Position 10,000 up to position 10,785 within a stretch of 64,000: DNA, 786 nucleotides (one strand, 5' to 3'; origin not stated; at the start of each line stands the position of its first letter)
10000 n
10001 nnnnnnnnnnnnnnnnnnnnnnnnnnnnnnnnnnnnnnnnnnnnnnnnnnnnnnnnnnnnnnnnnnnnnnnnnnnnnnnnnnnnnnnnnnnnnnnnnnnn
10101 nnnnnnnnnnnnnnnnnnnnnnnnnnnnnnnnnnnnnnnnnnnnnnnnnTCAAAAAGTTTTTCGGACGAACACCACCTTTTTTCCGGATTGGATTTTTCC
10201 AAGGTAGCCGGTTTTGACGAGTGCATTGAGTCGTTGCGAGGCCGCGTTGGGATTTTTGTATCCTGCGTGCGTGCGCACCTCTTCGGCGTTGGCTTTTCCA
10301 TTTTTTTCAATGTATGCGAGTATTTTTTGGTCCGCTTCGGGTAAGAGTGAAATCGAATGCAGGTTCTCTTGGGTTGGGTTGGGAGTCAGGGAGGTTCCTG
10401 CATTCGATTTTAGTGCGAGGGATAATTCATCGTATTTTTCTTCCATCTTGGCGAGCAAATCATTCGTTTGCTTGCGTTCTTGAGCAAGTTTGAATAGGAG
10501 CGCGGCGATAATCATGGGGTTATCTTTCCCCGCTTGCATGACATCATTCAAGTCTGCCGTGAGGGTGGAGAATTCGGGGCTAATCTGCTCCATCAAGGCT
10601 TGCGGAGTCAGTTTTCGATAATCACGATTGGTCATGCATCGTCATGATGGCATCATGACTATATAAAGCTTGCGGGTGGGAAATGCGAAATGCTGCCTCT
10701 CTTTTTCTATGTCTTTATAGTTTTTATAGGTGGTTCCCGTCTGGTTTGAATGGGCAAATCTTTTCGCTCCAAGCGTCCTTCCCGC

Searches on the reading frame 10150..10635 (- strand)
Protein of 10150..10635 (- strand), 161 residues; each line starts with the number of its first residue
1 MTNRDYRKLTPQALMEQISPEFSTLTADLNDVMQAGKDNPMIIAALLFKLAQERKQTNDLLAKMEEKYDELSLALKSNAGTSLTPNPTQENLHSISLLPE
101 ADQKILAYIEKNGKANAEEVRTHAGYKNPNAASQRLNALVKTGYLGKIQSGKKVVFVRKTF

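Call 3: search_protein_families(library=pfam, proteins=[window:10150-10635:-], max_evalue=0.01)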
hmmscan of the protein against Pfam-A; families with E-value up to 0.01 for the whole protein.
window:10150-10635:- (161 aa): 3 families
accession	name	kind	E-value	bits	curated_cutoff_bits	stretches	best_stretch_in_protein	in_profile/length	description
PF22980.2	Myb_DNA-bind_8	-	0.00085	19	27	1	108-141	14-46/50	Myb-like DNA-binding domain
PF13412.12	HTH_24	-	0.0033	17.4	21.9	0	100-144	3-46/48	Winged helix-turn-helix DNA-binding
PF21248.3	SoFic-like_C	-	0.0041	17.7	27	1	129-160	44-75/76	Protein adenylyltransferase SoFic-like, C-terminal domain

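Call 45: search_protein_families(library=phrogs, proteins=[window:10150-10635:-], max_evalue=0.01)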
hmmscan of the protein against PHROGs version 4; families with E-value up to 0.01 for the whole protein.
window:10150-10635:- (161 aa): 5 families
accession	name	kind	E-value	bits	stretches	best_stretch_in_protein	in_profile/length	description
phrog_1687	-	transcription regulation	8e-06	26.9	1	103-154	5-54/162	MarR family transcrition regulator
phrog_24920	-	unknown function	0.00087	20.3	1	105-150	15-60/125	-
phrog_21215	-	unknown function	0.0012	19.8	1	103-151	13-57/69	-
phrog_3502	-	unknown function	0.0021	19.1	1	97-153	48-109/131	-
phrog_2440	-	transcription regulation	0.0069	17.3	0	100-151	28-81/126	transcriptional regulator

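Call 57: find_homologous_proteins(query=window:10150-10635:-, max_evalue=0.001)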
Query window:10150-10635:- (161 aa): 51 proteins with E <= 0.001 among 99 candidates.
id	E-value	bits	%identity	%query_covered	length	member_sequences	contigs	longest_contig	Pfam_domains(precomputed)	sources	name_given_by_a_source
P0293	4.3e-89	314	94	98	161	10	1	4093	-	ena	-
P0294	4.2e-76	272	84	98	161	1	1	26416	-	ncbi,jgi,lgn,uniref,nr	ncbi:MAG: hypothetical protein FJY86_01950 [Candidatus Diapherotrites archaeon]|uniref:Uncharacteriz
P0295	9.3e-76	271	83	99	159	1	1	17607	-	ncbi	-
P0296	1.6e-75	270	84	98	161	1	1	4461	-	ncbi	-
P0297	6.7e-75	268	84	98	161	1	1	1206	-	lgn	-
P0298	7.7e-73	261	80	98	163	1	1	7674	-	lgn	-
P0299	4.0e-72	259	81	98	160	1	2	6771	-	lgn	-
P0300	3.7e-69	249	79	98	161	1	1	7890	-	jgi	jgi:hypothetical protein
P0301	1.6e-63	231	71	99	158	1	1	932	-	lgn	-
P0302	2.6e-63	230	74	100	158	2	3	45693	-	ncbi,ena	-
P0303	7.8e-63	229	73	100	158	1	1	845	-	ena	-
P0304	2.3e-62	227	73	99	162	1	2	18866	-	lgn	-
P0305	2.7e-57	211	67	99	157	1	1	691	-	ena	-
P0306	2.1e-55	205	65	99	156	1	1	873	-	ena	-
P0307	3.9e-54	201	65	98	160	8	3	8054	-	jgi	jgi:hypothetical protein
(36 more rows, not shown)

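Call 66: predict_structure(alignment_id=A5)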
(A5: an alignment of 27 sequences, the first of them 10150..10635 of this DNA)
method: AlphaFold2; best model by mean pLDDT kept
length: 161 residues; sequences in the alignment: 27
mean_pLDDT: 72.5   pTM: 0.37
mean pLDDT of the five models: 72.5, 72.3, 70.3, 70.3, 65.9
residues with pLDDT >= 90: 0; 70-90: 101; 50-70: 37; < 50: 23
segments of 3 or more residues with pLDDT < 50: 1-8, 82-96
pLDDT, mean of each block of 10 residues (from residue 1): 46 63 67 70 76 86 87 71 43 53 83 84 83 85 84 81 52
secondary structure, 60 per line:
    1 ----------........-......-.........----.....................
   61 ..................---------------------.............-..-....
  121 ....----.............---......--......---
elements in order: H11-18 H20-25 H27-35 H40-78 H100-112 H117-124 H129-141 E145-150 E153-158

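Call 68: fold_search(model_id=the predicted structure, library=pdb)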
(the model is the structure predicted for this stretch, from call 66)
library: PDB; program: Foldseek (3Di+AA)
matches with E <= 10: 1327; with E <= 0.001: 3
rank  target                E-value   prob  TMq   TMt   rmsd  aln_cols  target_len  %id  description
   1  4rs8_B                5.4e-04  1.00  0.34  0.63   2.7        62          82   22  Apo structure of novel pNOB8 plasmid centromere binding protein (released 2015-09-16)
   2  5k5q_C                7.0e-04  1.00  0.34  0.58   7.3        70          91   20  Structure of AspA-DNA complex: novel centromere bindng protein-centromere complex (released 2016-06-01)
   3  2dk5_MODEL_1_A        9.0e-04  1.00  0.37  0.62   8.4        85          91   15  Solution structure of Winged-Helix domain in RNA polymerase III 39KDa polypeptide (released 2006-10-06)
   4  8ohd_C                1.1e-03  0.99  0.30  0.26  26.2       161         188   15  60S ribosomal subunit bound to the E3-UFM1 complex - state 3 (native) (released 2024-02-21)
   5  5k5q_D                1.3e-03  1.00  0.33  0.57   6.6        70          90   20  Structure of AspA-DNA complex: novel centromere bindng protein-centromere complex (released 2016-06-01)
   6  6uvu_B                1.5e-03  1.00  0.37  0.51   7.5        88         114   17  Crystal structure of the AntR antimony-specific transcriptional repressor (released 2020-11-04)
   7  5k5q_B                1.7e-03  1.00  0.34  0.58   6.7        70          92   20  Structure of AspA-DNA complex: novel centromere bindng protein-centromere complex (released 2016-06-01)
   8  5k5o_C                1.8e-03  1.00  0.33  0.58   6.7        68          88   22  Structure of AspA-26mer DNA complex (released 2016-06-15)
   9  1sd7_A                2.2e-03  1.00  0.34  0.45   3.1        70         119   16  Crystal Structure of a SeMet derivative of MecI at 2.65 A (released 2004-02-24)
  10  4rs8_A                2.3e-03  1.00  0.34  0.62   2.6        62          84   22  Apo structure of novel pNOB8 plasmid centromere binding protein (released 2015-09-16)
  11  3pqj_A                2.3e-03  1.00  0.35  0.55  11.0        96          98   17  Crystal Structure of the transcriptional repressor BigR from Xylella fastidiosa (released 2011-06-01)
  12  2mh2_MODEL_1_A        2.8e-03  1.00  0.32  0.74   2.5        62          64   22  Structural insights into the DNA recognition and protein interaction domains reveal fundamental homologous DNA (released 2014-04-16)
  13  5k5q_A                3.0e-03  1.00  0.34  0.58   6.4        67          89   21  Structure of AspA-DNA complex: novel centromere bindng protein-centromere complex (released 2016-06-01)
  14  9e71_BW               3.0e-03  1.00  0.33  0.72   4.5        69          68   26  Cryo-EM structure of the Pyrobaculum calidifontis 70S ribosome (released 2024-11-20)
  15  9hl9_Sa               3.0e-03  1.00  0.31  0.57  13.9        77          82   14  CRYO-EM STRUCTURE OF LEISHMANIA MAJOR 80S RIBOSOME WITH P/E-site tRNA AND mRNA : LM14Cs1H3 sKO STRAIN (released 2025-10-15)
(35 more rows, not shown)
